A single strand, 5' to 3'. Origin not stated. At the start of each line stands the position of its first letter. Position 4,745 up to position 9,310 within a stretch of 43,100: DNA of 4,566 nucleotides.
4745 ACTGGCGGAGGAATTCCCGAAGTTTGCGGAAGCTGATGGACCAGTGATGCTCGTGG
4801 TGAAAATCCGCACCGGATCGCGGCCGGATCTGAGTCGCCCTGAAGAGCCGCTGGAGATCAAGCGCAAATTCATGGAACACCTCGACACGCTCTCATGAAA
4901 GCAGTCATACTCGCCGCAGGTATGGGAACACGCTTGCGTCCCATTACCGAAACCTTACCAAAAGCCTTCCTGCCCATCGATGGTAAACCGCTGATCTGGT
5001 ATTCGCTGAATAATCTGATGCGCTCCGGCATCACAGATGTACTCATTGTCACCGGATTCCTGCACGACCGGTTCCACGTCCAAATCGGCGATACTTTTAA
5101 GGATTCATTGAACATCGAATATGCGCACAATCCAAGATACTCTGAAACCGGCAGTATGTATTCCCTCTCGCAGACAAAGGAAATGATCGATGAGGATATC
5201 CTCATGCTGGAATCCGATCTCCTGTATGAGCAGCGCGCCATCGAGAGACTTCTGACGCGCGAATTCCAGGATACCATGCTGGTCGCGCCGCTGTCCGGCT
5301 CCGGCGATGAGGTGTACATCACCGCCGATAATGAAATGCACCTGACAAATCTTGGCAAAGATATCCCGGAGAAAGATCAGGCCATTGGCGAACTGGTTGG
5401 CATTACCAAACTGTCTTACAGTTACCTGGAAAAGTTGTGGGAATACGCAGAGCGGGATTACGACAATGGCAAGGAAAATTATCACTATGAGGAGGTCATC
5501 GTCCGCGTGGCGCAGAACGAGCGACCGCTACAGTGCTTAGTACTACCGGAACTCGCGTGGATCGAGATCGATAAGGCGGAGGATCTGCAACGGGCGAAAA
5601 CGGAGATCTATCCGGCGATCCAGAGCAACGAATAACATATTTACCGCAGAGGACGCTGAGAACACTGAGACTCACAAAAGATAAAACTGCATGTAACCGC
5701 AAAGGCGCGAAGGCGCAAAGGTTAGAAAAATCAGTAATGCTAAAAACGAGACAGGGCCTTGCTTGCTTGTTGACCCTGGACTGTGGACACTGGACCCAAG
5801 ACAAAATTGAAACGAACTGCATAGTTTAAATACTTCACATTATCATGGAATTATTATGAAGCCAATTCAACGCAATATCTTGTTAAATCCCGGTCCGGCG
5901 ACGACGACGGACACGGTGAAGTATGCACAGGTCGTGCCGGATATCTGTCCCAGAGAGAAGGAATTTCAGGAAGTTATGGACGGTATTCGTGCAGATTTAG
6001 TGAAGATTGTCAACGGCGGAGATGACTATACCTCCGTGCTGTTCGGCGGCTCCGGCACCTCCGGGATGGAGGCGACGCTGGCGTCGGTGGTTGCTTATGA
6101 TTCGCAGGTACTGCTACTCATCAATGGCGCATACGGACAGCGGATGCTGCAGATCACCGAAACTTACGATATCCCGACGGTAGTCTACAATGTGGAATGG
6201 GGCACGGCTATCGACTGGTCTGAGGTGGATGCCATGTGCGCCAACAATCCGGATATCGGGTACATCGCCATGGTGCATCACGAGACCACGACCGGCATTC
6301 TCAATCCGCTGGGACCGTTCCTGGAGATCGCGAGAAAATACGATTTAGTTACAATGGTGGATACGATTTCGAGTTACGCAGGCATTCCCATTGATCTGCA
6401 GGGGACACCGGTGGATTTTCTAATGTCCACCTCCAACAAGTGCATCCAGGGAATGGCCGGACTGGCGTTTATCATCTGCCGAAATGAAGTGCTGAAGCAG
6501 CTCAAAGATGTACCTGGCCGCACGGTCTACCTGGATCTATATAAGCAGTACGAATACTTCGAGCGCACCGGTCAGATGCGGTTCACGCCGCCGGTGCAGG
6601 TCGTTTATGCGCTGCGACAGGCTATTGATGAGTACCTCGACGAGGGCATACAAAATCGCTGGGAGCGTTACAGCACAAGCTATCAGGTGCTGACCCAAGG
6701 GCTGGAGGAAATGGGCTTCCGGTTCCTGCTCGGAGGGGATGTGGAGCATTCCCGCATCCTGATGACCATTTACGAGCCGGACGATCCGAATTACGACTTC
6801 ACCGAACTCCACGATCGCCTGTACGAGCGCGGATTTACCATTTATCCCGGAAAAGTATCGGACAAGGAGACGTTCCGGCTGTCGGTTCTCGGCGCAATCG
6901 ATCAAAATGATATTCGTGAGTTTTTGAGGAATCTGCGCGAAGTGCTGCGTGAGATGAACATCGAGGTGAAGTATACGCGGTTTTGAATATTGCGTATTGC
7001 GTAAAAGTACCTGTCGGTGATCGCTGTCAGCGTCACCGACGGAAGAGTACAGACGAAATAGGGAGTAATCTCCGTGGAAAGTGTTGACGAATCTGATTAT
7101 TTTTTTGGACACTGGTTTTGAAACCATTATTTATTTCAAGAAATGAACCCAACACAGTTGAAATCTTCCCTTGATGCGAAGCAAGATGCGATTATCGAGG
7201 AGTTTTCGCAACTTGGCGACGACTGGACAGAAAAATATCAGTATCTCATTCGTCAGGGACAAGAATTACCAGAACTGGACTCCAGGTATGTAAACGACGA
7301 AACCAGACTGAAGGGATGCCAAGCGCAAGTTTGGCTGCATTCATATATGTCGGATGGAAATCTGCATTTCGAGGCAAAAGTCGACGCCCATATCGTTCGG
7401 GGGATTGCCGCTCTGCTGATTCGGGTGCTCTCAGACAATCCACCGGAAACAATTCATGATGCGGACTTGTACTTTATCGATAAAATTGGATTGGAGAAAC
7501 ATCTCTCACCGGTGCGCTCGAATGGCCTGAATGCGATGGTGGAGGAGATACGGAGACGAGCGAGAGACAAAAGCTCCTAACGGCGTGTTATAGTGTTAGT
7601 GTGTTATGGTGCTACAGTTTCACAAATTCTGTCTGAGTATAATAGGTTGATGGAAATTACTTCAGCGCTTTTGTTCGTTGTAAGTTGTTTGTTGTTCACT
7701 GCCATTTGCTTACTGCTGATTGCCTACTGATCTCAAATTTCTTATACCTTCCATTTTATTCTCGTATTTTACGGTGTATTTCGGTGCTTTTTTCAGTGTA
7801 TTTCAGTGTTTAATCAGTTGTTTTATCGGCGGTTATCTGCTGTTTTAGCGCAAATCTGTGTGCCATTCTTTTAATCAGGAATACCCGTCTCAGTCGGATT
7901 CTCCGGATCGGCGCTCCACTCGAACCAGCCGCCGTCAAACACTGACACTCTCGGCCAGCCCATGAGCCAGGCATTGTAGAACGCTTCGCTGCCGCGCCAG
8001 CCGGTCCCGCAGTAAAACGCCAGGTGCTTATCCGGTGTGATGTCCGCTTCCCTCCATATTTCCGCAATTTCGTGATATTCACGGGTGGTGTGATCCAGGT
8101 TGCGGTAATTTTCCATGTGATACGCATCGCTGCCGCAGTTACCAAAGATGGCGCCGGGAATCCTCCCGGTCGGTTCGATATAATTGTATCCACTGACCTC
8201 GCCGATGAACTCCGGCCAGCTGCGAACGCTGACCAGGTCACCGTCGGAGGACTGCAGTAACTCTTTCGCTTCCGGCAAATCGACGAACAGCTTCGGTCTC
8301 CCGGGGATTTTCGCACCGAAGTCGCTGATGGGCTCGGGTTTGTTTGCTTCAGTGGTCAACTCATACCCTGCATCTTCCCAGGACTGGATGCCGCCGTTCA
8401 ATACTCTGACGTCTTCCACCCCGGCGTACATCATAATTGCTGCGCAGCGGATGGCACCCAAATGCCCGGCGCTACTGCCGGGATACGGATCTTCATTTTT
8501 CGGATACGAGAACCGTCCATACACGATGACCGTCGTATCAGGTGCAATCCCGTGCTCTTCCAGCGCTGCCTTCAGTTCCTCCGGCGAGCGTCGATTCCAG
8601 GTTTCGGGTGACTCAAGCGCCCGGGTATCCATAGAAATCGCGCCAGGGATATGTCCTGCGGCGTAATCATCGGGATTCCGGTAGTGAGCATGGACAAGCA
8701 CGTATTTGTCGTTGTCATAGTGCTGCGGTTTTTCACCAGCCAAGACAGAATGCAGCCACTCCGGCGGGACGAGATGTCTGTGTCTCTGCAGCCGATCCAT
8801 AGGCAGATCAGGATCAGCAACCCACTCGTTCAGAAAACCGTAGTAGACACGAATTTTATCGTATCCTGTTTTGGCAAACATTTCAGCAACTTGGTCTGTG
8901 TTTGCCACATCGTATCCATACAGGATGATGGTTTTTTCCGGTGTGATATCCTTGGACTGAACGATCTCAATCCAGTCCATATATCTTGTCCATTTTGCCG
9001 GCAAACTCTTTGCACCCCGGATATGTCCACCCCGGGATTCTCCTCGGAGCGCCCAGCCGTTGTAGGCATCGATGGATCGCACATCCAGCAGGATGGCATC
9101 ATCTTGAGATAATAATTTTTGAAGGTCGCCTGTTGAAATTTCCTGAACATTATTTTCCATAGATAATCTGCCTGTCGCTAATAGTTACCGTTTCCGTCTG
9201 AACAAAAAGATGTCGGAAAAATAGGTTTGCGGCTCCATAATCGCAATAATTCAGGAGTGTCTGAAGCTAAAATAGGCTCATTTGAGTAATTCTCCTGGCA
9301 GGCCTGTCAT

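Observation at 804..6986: Complete 2-aminoethylphosphonate (C-P bond) pathway wired to nucleotide activation and TagF-type transfer: predicted phosphonoglycan decoration system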

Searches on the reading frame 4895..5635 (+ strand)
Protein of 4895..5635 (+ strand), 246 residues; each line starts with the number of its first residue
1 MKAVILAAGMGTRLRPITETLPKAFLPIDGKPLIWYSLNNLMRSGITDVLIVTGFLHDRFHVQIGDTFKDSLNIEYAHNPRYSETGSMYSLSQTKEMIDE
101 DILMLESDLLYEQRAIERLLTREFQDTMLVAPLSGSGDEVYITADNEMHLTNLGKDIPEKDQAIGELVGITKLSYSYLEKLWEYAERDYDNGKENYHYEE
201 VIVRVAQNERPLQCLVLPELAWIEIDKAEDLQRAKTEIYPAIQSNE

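Call 3: search_protein_families(library=pfam, proteins=[window:4895-5635:+], max_evalue=0.001)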
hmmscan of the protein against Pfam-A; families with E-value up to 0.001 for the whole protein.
window:4895-5635:+ (246 aa): 3 families
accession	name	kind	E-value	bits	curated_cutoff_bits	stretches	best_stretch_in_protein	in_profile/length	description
PF00483.29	NTP_transferase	-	6.5e-21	75.5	21.2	1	2-234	1-238/245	Nucleotidyl transferase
PF12804.13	NTP_transf_3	-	3.5e-12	47.2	27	1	3-132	1-121/160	MobA-like NTP transferase domain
PF01128.25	IspD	-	0.00011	22.5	27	1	2-54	2-51/221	2-C-methyl-D-erythritol 4-phosphate cytidylyltransferase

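Call 5: search_protein_families(library=ncbifam, proteins=[window:4895-5635:+], max_evalue=0.00001)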
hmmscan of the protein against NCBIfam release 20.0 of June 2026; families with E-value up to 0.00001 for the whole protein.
window:4895-5635:+ (246 aa): 33 families (the best 25 are shown)
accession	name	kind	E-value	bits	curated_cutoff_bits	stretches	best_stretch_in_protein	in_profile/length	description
TIGR03992.1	Arch_glmU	subfamily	3.2e-27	95.4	292.1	1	1-235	1-224/393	bifunctional sugar-1-phosphate nucleotidylyltransferase/acetyltransferase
NF041313.1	UDPGP_AglF_Halo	equivalog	5.4e-24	84.9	400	1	1-137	1-137/234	UTP--glucose-1-phosphate uridylyltransferase AglF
NF045761.1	NAMPUrTaseMurU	equivalog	6.2e-22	78.6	250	1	1-114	1-113/226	N-acetylmuramate alpha-1-phosphate uridylyltransferase MurU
NF041173.1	Sug_nt_acttase_Thmprot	equivalog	4e-20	72.1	600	1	1-231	1-220/405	bifunctional sugar-1-phosphate nucleotidylyltransferase/acetyltransferase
TIGR01208.1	rmlA_long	equivalog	1.3e-17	63.7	320.25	1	2-113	1-112/353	glucose-1-phosphate thymidylyltransferase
TIGR01207.1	rmlA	equivalog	2.4e-17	63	360.65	1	2-119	1-119/286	glucose-1-phosphate thymidylyltransferase RfbA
NF041135.1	IPPtranDIPPsyn_Thcocales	equivalog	1.3e-16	60.6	580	1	1-238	1-217/419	bifunctional L-myo-inositol-1-phosphate cytidylyltransferase/CDP-L-myo-inositol myo-inositolphosphotransferase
TIGR01099.1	galU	equivalog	1.5e-15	57.5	326.8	1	1-77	2-74/261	UTP--glucose-1-phosphate uridylyltransferase GalU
NF052502.1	man1P_GTase_Rv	exception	1.7e-15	56.8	440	1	2-113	2-112/352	mannose-1-phosphate guanylyltransferase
NF012024.0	PRK15480.1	equivalog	1.9e-15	56.8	588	1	2-111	5-115/292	glucose-1-phosphate thymidylyltransferase RfbA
NF049965.1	GlMnHpPGnyltfHddC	equivalog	7.1e-13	48.7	300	1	1-113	1-110/221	D-glycero-D-manno-heptose 1-phosphate guanosyltransferase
TIGR01173.1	glmU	equivalog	1.4e-11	44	366.85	1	1-208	1-205/452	bifunctional UDP-N-acetylglucosamine diphosphorylase/glucosamine-1-phosphate N-acetyltransferase GlmU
NF009928.0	PRK13389.1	equivalog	3.2e-11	42.9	548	1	2-56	10-64/302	UTP--glucose-1-phosphate uridylyltransferase GalU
NF010935.0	PRK14355.1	equivalog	6.4e-11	41.5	718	1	2-213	5-216/459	bifunctional UDP-N-acetylglucosamine diphosphorylase/glucosamine-1-phosphate N-acetyltransferase GlmU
NF010939.0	PRK14359.1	equivalog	9.1e-11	41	592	1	3-236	5-231/430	bifunctional UDP-N-acetylglucosamine diphosphorylase/glucosamine-1-phosphate N-acetyltransferase GlmU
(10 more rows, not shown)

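Call 8: search_solved_structures(query=window:4895-5635:+, max_evalue=0.001)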
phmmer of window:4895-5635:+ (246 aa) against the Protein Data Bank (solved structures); distinct sequences matched with E-value up to 0.001: 61 (the best 60 are shown).
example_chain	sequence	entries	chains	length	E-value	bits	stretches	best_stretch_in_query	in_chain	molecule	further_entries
6pd1_A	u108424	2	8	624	4e-36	127.8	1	2-246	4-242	Nucleotidyl transferase/aminotransferase, class V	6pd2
1jyk_A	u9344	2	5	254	9.8e-19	70.9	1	1-112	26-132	CTP:phosphocholine Cytidylyltransferase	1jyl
6n0u_A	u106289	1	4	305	4.3e-15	59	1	2-112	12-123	Glucose-1-phosphate thymidylyltransferase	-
5ify_A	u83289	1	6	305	9.8e-15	57.8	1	2-114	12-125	Glucose-1-phosphate thymidylyltransferase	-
1mc3_A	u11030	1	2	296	4.3e-14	55.7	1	1-109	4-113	GLUCOSE-1-PHOSPHATE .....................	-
1mp3_A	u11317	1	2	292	7.9e-14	54.8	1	2-112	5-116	GLUCOSE-1-PHOSPHATE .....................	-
3pkp_A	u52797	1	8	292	8.1e-14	54.8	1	2-111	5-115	Glucose-1-phosphate thymidylyltransferase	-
3pkq_A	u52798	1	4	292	8.1e-14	54.8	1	2-111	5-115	Glucose-1-phosphate thymidylyltransferase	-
1h5s_D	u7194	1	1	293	8.5e-14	54.7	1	2-111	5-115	Glucose-1-phosphate thymidylyltransferase 1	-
1h5r_B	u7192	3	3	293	1.3e-13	54.1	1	2-111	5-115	GLUCOSE-1-PHOSPHATE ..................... | Glucose-1-phosphate thymidylyltransferase 1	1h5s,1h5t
1h5r_A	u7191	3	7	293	1.3e-13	54.1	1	2-111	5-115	GLUCOSE-1-PHOSPHATE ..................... | Glucose-1-phosphate thymidylyltransferase 1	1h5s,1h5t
1h5s_A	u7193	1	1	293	1.5e-13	54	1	2-111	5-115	Glucose-1-phosphate thymidylyltransferase 1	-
4y7t_A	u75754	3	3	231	2.1e-13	53.5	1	1-87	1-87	Nucleotidyl transferase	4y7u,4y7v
1mp4_A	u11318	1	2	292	3.9e-13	52.6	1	2-111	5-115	W224H Variant of S. Enterica RmlA Bound to UDP-Glucose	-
1iim_A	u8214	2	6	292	3.9e-13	52.6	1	2-111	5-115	glucose-1-phosphate thymidylyltransferase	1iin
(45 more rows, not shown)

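Call 64: search_solved_structures(query=window:4895-5635:+, max_evalue=1e-17, show_alignments=2)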
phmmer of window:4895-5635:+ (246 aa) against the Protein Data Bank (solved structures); distinct sequences matched with E-value up to 1e-17: 2.
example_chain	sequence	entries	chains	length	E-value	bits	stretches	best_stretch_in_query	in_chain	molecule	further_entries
6pd1_A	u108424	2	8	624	4e-36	127.8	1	2-246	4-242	Nucleotidyl transferase/aminotransferase, class V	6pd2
1jyk_A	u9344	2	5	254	9.8e-19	70.9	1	1-112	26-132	CTP:phosphocholine Cytidylyltransferase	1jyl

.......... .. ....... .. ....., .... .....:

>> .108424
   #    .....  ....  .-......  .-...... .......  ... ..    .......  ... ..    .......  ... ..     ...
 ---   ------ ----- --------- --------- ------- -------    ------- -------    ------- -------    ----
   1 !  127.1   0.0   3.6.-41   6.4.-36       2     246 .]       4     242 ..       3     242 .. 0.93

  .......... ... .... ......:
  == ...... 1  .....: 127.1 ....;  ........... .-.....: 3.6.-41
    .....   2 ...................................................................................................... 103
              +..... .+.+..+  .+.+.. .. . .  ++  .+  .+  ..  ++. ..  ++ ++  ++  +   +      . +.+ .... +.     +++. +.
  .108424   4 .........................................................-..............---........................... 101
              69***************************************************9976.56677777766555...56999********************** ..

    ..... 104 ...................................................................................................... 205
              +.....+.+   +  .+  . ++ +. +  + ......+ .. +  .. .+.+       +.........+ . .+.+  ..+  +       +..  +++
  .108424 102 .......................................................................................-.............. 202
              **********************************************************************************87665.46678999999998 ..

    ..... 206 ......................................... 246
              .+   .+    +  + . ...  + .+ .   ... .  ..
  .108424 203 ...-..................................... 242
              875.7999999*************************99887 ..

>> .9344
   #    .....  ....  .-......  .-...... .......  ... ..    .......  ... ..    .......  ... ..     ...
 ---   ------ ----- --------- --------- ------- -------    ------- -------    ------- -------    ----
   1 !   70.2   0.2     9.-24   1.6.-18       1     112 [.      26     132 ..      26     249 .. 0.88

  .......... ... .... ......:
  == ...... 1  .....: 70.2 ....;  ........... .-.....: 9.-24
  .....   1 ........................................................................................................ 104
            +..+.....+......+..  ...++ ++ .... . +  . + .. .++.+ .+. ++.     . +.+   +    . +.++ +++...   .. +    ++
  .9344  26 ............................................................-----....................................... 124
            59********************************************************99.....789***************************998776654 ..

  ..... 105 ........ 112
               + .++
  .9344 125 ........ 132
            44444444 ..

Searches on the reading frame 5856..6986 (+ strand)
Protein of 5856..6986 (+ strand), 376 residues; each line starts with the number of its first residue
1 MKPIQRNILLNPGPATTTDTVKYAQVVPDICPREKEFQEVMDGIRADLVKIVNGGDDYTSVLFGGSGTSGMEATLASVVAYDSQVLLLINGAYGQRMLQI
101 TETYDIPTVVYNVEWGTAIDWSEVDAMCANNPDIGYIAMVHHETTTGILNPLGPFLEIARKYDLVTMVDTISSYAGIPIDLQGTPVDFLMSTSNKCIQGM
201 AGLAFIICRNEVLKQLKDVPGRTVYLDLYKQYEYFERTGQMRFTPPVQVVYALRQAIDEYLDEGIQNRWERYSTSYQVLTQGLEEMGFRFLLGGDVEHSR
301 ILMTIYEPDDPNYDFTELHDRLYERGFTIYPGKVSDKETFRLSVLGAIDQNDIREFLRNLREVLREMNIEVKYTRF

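Call 3: search_protein_families(library=pfam, proteins=[window:5856-6986:+], max_evalue=0.001)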
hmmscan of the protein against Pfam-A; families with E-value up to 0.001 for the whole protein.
window:5856-6986:+ (376 aa): 1 family
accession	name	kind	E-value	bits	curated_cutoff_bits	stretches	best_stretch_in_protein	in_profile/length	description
PF00266.25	Aminotran_5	-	1.1e-23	84.2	21.5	1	23-298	27-306/371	Aminotransferase class-V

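Call 5: search_protein_families(library=ncbifam, proteins=[window:5856-6986:+], max_evalue=0.00001)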
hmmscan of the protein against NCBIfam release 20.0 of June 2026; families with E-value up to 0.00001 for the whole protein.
window:5856-6986:+ (376 aa): 11 families
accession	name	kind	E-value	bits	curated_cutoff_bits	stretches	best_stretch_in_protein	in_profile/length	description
TIGR03301.1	PhnW-AepZ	equivalog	1.7e-128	428.9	360.8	1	8-363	1-354/355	2-aminoethylphosphonate aminotransferase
NF010006.0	PRK13479.1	equivalog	1.1e-109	366.9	296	1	6-370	5-367/369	2-aminoethylphosphonate--pyruvate transaminase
TIGR02326.1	transamin_PhnW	equivalog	3.7e-108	361.9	400.8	1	6-365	3-361/363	2-aminoethylphosphonate--pyruvate transaminase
NF046070.1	PyrdoxPyrvTramin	equivalog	3.3e-40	138.1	600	1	7-290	6-289/369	pyridoxamine--pyruvate transaminase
NF045640.1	AspGlyoxATaseBhcA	equivalog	4.5e-30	104.9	650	1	5-372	3-372/395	L-aspartate--glyoxylate aminotransferase BhcA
TIGR01364.1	serC_1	equivalog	1.1e-13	50.8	443.6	1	26-272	32-264/358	phosphoserine transaminase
NF003764.0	PRK05355.1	equivalog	2.7e-11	43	253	1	27-258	36-249/357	3-phosphoserine/phosphohydroxythreonine transaminase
TIGR01979.1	sufS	subfamily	9e-10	38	475.1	1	113-293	141-321/403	SufS family cysteine desulfurase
TIGR01977.1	am_tr_V_EF2568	hypoth_equivalog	4e-09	36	377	1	40-286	45-289/376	cysteine desulfurase family protein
TIGR04343.1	egtE_PLP_lyase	equivalog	2.3e-07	30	400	1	40-217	55-224/370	ergothioneine biosynthesis PLP-dependent enzyme EgtE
NF040779.1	Sec_lyase_SclA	exception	2.5e-07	29.9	525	1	58-218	61-221/378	selenocysteine lyase SclA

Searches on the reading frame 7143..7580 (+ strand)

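Call 3: search_protein_families(library=pfam, proteins=[window:7143-7580:+], max_evalue=0.001)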
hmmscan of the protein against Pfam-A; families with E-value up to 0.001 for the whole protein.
window:7143-7580:+ (145 aa): 1 family
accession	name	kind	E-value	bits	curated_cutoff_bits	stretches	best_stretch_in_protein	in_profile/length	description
PF02657.20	SufE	-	9.8e-42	142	27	1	19-138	2-120/121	Fe-S metabolism associated domain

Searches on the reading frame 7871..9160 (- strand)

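Call 3: search_protein_families(library=pfam, proteins=[window:7871-9160:-], max_evalue=0.001)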
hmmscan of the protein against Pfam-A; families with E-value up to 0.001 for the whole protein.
window:7871-9160:- (429 aa): 1 family
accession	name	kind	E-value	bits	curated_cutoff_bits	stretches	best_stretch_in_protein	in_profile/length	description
PF00581.25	Rhodanese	-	9e-44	148.5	22.2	3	297-417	4-101/102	Rhodanese-like domain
